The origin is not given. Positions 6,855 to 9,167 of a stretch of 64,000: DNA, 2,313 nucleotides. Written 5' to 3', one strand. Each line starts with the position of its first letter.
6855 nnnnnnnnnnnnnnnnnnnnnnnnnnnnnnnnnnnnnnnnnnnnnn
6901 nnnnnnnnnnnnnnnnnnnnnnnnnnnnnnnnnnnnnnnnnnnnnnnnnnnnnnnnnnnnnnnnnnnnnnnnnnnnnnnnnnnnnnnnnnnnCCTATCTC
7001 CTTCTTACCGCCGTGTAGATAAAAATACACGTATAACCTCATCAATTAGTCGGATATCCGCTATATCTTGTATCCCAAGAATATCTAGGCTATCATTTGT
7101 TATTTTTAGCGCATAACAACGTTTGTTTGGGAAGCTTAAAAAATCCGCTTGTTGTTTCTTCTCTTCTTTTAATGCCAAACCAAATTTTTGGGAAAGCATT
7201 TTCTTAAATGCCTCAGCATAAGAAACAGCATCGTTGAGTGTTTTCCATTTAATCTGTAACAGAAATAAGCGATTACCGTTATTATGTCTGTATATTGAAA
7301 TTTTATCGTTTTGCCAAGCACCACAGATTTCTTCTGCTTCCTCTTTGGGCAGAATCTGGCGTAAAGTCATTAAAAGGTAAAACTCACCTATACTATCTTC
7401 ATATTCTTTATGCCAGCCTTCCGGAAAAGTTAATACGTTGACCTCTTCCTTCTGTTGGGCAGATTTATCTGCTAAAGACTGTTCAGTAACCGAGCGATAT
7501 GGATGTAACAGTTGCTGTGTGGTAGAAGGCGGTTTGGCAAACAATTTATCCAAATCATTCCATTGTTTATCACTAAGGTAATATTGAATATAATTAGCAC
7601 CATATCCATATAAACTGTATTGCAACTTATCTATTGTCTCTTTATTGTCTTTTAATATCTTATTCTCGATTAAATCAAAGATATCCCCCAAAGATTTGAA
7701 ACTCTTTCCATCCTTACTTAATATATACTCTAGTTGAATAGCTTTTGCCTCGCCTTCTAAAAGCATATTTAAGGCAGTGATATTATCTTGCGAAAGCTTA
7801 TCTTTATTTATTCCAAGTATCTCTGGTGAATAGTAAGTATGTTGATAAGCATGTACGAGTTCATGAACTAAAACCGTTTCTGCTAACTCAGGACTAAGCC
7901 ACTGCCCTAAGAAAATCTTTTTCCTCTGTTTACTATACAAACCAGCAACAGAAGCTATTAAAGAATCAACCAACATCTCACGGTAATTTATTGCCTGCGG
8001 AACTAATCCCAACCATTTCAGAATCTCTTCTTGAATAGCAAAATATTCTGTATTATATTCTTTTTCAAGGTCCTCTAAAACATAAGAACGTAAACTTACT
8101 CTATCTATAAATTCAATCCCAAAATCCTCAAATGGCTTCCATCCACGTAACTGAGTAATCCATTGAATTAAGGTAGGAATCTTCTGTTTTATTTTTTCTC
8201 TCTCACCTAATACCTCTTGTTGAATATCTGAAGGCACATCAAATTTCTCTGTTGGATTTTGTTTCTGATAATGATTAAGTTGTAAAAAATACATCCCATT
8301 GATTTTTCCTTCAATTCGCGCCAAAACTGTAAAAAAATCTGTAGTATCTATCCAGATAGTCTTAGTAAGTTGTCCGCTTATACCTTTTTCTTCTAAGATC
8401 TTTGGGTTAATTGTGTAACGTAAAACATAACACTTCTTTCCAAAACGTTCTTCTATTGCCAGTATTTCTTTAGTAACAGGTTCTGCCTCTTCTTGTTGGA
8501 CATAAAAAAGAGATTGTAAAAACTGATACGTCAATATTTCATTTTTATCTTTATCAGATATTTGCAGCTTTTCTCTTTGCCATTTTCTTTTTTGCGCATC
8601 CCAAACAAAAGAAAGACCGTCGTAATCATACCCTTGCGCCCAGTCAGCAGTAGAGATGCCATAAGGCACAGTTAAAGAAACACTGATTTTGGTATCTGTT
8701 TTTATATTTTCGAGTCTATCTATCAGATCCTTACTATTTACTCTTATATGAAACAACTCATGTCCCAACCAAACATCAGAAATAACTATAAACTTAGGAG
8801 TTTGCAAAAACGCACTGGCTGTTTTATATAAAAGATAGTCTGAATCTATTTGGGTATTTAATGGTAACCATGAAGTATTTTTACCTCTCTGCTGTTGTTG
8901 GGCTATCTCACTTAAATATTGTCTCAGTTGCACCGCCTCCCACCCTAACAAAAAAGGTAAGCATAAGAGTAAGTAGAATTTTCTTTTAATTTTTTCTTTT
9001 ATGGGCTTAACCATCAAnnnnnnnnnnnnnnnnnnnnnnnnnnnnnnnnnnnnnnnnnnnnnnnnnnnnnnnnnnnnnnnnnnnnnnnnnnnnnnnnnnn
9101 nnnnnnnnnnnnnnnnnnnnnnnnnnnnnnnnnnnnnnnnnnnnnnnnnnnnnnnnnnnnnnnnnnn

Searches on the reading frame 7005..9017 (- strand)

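Call 4: search_protein_families(library=pfam, proteins=[window:7005-9017:-], max_evalue=0.1)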
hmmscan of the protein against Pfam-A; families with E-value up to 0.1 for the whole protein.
window:7005-9017:- (670 aa): 6 families
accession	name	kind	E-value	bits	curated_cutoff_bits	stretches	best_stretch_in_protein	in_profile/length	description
PF20573.4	DUF6782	-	0.00032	20.5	27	1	348-429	59-135/241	Putative metallopeptidase family (DUF6782)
PF14891.12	Peptidase_M91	-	0.0025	18.6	25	0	380-437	93-145/176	Effector protein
PF06114.19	Peptidase_M78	-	0.011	16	22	1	362-397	24-60/123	IrrE N-terminal-like domain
PF13058.12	DUF3920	-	0.076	13.7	27.3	0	354-405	51-99/126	Protein of unknown function (DUF3920)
PF04450.18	BSP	-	0.082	13.1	23.8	0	380-430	103-137/207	Peptidase of plants and bacteria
PF13416.11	SBP_bac_8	-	0.09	13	27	0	395-494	91-183/279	Bacterial extracellular solute-binding protein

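Call 74: search_protein_families(library=ncbifam, proteins=[window:7005-9017:-], max_evalue=0.01)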
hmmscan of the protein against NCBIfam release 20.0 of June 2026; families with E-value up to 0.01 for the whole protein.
window:7005-9017:- (670 aa): 1 family
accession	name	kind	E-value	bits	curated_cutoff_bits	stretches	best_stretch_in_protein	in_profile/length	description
NF038145.1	Hvo_1808_fam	equivalog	1.1e-26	94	200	2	290-552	42-296/432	Hvo_1808 family surface protein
